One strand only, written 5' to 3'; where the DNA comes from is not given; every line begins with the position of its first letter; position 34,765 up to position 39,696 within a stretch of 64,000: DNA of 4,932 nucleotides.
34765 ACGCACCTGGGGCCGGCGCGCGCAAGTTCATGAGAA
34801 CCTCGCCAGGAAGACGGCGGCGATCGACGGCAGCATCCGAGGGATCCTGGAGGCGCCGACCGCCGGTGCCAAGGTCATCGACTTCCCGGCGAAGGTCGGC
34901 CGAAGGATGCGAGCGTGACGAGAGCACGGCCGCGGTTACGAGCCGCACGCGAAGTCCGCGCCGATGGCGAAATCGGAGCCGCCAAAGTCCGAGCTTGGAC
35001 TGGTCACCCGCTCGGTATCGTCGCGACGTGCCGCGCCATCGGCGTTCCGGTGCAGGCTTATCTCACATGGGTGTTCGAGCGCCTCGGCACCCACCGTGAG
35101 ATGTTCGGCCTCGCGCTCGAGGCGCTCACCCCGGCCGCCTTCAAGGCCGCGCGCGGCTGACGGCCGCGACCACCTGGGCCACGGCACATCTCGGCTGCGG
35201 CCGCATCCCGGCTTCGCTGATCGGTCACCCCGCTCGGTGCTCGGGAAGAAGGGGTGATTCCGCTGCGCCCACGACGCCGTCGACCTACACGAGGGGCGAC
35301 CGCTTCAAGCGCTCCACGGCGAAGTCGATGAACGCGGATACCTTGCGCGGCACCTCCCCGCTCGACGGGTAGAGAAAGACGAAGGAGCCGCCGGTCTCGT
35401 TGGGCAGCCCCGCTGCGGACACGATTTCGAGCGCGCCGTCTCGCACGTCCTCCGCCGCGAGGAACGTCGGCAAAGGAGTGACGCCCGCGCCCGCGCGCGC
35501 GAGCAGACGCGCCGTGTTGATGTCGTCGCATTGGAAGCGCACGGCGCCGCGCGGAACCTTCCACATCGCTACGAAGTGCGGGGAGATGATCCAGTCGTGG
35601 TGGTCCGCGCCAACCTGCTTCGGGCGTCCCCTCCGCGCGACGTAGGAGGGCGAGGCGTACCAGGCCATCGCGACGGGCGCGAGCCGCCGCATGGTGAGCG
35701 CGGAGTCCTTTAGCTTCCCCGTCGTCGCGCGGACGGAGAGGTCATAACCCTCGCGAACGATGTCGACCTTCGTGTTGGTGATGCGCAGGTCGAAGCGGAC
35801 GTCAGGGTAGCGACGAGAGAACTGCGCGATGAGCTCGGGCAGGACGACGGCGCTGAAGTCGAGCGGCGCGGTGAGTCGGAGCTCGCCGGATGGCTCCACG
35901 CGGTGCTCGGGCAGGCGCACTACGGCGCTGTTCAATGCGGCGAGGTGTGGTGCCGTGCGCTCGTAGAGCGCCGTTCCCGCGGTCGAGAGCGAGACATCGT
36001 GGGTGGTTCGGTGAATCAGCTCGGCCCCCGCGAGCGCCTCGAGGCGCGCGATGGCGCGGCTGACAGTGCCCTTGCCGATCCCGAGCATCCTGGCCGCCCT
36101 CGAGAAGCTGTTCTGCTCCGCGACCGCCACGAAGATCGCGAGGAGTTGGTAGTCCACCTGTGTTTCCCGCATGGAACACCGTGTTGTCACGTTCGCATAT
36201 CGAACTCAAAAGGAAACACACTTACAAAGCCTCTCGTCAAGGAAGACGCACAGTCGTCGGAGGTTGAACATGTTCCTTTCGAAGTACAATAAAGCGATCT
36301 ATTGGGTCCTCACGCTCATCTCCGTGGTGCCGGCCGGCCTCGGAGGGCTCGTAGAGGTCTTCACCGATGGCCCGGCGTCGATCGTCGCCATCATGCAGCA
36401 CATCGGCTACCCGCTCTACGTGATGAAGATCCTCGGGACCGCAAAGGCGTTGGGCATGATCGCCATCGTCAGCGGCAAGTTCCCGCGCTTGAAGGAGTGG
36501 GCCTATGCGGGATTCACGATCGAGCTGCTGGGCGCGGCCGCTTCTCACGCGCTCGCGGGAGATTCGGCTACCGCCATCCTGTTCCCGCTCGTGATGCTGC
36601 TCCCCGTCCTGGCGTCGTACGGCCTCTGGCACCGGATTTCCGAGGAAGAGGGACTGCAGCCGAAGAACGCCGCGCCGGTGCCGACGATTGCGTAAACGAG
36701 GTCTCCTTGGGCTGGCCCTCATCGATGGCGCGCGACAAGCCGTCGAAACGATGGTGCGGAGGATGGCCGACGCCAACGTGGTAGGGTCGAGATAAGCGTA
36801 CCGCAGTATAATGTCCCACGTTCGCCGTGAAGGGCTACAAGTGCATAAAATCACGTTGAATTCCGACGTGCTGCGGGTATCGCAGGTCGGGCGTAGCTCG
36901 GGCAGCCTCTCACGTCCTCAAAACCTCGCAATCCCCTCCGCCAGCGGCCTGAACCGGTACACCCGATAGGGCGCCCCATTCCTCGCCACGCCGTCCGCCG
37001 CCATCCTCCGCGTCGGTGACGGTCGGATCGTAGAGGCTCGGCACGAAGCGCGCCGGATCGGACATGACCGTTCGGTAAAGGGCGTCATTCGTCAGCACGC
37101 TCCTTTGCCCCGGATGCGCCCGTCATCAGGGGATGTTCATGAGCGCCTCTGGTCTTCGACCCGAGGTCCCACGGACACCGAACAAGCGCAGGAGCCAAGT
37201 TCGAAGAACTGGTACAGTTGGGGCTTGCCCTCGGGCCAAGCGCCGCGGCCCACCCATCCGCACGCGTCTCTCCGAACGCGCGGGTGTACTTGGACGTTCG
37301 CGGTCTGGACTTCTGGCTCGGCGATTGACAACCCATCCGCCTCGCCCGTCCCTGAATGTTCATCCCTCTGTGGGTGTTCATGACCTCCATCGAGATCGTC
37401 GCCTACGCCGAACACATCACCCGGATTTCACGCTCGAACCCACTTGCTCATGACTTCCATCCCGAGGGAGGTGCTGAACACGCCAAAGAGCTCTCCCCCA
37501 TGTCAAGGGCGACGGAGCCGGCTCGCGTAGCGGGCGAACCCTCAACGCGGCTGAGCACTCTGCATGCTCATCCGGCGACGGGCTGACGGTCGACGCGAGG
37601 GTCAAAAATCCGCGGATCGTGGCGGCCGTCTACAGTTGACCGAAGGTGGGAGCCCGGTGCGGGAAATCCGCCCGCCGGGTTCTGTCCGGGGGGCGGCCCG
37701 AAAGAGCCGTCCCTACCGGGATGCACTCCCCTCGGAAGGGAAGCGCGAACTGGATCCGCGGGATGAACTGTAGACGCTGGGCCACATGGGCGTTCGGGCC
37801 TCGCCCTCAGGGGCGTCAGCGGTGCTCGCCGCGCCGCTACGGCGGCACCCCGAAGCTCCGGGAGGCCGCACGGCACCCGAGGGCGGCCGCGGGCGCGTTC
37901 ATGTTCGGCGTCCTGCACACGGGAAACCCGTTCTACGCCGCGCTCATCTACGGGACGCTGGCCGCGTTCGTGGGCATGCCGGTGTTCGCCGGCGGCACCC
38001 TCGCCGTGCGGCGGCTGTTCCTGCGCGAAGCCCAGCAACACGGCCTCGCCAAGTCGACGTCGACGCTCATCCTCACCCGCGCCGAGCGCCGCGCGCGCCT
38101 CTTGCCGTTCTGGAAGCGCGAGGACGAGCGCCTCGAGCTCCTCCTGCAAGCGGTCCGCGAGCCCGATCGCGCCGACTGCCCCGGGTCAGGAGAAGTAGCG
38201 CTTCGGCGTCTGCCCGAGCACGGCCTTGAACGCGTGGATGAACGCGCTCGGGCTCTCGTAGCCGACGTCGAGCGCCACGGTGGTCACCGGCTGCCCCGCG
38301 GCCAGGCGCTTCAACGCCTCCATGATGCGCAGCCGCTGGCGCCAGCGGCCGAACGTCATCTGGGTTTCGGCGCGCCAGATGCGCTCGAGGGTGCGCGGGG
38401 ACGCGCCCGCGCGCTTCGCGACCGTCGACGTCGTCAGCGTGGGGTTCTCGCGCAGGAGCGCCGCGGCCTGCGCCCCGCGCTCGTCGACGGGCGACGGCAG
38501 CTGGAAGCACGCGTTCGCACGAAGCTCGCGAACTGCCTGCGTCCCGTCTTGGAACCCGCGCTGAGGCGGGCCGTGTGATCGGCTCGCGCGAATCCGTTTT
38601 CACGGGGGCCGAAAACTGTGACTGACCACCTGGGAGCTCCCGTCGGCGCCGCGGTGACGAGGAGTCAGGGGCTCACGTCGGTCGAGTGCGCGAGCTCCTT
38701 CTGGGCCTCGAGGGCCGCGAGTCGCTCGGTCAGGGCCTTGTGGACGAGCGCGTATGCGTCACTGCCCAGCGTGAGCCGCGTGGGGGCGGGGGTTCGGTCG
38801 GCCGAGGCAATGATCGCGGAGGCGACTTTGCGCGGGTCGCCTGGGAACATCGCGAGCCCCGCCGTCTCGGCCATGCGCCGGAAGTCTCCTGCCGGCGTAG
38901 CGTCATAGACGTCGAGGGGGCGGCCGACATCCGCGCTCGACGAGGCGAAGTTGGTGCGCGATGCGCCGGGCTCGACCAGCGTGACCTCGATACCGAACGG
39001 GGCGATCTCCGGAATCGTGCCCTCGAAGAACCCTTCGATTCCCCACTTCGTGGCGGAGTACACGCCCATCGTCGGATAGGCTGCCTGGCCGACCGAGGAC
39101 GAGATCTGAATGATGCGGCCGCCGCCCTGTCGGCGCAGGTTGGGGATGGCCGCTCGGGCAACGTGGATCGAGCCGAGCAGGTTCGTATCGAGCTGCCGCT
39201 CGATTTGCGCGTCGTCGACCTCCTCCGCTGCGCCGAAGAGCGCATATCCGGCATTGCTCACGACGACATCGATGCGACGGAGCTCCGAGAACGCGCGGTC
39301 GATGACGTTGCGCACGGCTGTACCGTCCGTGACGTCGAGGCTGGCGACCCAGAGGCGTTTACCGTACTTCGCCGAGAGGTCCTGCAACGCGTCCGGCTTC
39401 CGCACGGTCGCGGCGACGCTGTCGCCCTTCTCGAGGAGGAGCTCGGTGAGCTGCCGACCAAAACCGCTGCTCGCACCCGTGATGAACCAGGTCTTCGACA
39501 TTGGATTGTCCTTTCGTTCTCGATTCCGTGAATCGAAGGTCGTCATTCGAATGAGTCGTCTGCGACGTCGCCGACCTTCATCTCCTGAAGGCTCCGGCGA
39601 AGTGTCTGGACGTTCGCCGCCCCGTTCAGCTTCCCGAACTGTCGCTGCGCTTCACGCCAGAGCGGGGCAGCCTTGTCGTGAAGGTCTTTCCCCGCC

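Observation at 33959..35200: DUF2130 putative zinc-ribbon/PD-(D/E)xK nuclease adjacent to an IS66 transposase tail, inside a mobile-element-rich decay zone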

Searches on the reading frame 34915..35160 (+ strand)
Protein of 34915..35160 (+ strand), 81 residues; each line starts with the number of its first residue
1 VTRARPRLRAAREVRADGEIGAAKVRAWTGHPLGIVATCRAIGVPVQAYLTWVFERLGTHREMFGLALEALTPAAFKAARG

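Call 3: search_protein_families(library=pfam, proteins=[window:34915-35160:+], max_evalue=0.01)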
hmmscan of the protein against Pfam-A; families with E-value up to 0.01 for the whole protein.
window:34915-35160:+ (81 aa): 1 family
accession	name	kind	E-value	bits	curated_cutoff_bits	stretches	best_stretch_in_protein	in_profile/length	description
PF13817.11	DDE_Tnp_IS66_C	-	2.2e-06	28.2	30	1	35-61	2-29/39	IS66 C-terminal element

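Call 5: search_protein_families(library=ncbifam, proteins=[window:34915-35160:+], max_evalue=0.1)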
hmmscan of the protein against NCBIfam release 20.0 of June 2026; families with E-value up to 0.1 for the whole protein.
window:34915-35160:+ (81 aa): 1 family
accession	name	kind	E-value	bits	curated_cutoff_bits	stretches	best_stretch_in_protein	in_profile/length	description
NF011982.0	PRK15446.1-3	equivalog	0.02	13.8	684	1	25-80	206-262/377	alpha-D-ribose 1-methylphosphonate 5-triphosphate diphosphatase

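Call 43: search_dna_similar(query=window:34915-35157:+, collection=plasmids, mode=protein, max_evalue=0.001, max_rows=8)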
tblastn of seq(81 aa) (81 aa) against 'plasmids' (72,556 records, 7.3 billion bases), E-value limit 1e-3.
No match.

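Call 67: find_homologous_proteins(query=window:34915-35157:+, max_evalue=0.01)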
Query window:34915-35157:+ (81 aa): 128 proteins with E <= 0.01 among 133 candidates; the best 120 are listed.
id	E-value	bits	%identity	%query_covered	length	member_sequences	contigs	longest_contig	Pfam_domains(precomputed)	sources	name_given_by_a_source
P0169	9.6e-46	171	100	100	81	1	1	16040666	PF13817.12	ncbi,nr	ncbi:Hypothetical protein A7982_03930 [Minicystis rosea]|nr:Hypothetical protein A7982_03930 [Minicy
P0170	5.3e-21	92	88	60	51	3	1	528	PF13817.12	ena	-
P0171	2.2e-20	90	90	60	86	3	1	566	-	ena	-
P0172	2.7e-20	90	90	60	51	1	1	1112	PF13817.12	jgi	jgi:hypothetical protein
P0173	4.1e-20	89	92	60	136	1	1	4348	PF03050.21,PF13817.12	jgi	jgi:hypothetical protein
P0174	1.0e-19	88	88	60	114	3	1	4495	PF03050.21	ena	-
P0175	5.7e-19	85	86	60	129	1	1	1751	PF13817.12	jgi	jgi:hypothetical protein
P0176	5.9e-19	85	88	60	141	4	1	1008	PF03050.21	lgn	-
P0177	8.0e-19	85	84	60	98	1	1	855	-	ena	-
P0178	1.3e-18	84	84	60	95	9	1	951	PF03050.21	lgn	-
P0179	2.0e-18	84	82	60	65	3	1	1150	-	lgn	-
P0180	2.7e-18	83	82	60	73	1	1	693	-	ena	-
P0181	3.4e-18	83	85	58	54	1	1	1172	-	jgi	jgi:hypothetical protein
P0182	3.6e-18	83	82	60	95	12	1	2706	PF03050.21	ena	-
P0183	4.1e-18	83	84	60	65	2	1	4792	-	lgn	-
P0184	4.7e-18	82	84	60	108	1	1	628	PF03050.21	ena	-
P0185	5.1e-18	82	83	58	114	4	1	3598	PF03050.21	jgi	jgi:hypothetical protein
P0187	6.3e-18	82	82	60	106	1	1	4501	PF03050.21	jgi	jgi:hypothetical protein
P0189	9.4e-18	82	86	60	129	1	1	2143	PF03050.21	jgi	jgi:hypothetical protein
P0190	1.5e-17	81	82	60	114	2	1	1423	PF03050.21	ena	-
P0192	2.0e-17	80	85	58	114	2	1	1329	PF03050.21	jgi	jgi:hypothetical protein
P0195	2.9e-17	80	82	60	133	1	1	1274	PF03050.21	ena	-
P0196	4.1e-17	79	80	60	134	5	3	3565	PF03050.21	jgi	jgi:hypothetical protein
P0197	4.2e-17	79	84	60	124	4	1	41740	PF03050.21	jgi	jgi:hypothetical protein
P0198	5.5e-17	79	78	60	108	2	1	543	PF03050.21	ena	-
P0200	7.3e-17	79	85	58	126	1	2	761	PF03050.21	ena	-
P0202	8.3e-17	78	78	60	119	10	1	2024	PF03050.21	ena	-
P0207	1.3e-16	78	77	59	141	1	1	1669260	PF03050.21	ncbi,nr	ncbi:MAG: transposase [Polyangiaceae bacterium]|nr:transposase [Polyangiaceae bacterium]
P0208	1.6e-16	78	77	59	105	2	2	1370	PF03050.21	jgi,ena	-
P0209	1.7e-16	78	73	60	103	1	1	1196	PF03050.21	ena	-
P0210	1.8e-16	77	80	60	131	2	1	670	PF03050.21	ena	-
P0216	4.1e-16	76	82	56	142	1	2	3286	PF03050.21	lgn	-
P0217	4.5e-16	76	78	60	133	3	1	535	PF03050.21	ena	-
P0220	4.7e-16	76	79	58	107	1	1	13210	PF03050.21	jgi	jgi:hypothetical protein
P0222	6.7e-16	76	81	58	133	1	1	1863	PF03050.21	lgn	-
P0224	9.2e-16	75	73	60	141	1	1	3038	PF03050.21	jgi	jgi:hypothetical protein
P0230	1.5e-15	74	76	60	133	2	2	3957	PF03050.21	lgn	-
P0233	1.8e-15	74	76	60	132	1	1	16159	PF03050.21,PF13817.12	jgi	jgi:hypothetical protein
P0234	1.8e-15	74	77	59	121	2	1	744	PF03050.21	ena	-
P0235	1.8e-15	74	77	58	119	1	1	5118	PF03050.21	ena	-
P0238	2.3e-15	74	78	56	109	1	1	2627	PF03050.21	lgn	-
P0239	2.3e-15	74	78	56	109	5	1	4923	PF03050.21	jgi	jgi:hypothetical protein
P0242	3.1e-15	73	69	60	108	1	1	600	PF03050.21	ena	-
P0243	3.2e-15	73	76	60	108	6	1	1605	PF03050.21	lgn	-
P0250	9.8e-15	72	78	60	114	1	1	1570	PF03050.21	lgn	-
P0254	2.9e-14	70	80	56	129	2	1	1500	PF03050.21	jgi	jgi:hypothetical protein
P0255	4.0e-14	70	76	56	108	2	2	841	PF03050.21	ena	-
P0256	4.7e-14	70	69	60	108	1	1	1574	PF03050.21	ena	-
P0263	9.9e-14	69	78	56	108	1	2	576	PF03050.21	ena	-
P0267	1.2e-13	68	69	60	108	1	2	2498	PF03050.21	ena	-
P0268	1.5e-13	68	74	57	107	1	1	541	PF03050.21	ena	-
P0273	1.4e-12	65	73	56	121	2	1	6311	PF03050.21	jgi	jgi:transposase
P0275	2.2e-12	64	73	56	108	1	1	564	PF03050.21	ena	-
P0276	3.5e-12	64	68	58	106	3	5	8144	PF03050.21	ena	-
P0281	1.3e-11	62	67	60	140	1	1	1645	PF03050.21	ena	-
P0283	1.6e-11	62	69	60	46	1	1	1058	PF13817.12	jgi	jgi:hypothetical protein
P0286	1.1e-10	59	63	59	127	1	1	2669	PF03050.21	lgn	-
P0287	1.1e-10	59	66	54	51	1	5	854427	PF13817.12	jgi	jgi:hypothetical protein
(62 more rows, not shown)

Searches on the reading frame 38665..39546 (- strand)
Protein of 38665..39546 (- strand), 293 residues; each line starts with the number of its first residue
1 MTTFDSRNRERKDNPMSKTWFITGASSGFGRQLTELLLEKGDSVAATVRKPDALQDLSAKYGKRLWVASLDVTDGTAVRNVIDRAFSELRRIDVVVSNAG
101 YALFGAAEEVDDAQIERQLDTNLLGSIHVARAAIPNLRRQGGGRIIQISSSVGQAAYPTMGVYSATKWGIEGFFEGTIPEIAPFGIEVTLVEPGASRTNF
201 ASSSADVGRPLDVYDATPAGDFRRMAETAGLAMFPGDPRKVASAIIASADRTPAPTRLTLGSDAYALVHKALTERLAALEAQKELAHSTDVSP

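Call 82: search_protein_families(library=pfam, proteins=[window:38665-39546:-], max_evalue=0.001)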
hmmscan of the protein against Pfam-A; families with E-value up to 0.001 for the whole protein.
window:38665-39546:- (293 aa): 7 families
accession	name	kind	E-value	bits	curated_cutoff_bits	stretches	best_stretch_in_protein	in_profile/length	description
PF00106.31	adh_short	-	4.8e-45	153.9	26.6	1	19-203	2-189/195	short chain dehydrogenase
PF13561.12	adh_short_C2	-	5.9e-32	111.6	27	1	24-234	1-215/236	Enoyl-(Acyl carrier protein) reductase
PF08659.16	KR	-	4.4e-09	36.9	22.6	1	19-173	2-159/180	KR domain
PF13460.12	NAD_binding_10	-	1.2e-08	35.5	27.2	1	24-151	1-99/184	NAD(P)H-binding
PF01370.27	Epimerase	-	2.6e-07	30.7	20.9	1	21-151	2-116/240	NAD dependent epimerase/dehydratase family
PF23441.1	SDR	-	3.7e-06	27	27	1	19-203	9-201/258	SDR-like rossmann domain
PF04321.23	RmlD_sub_bind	-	0.00025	20.7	27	1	21-149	4-100/287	RmlD substrate binding domain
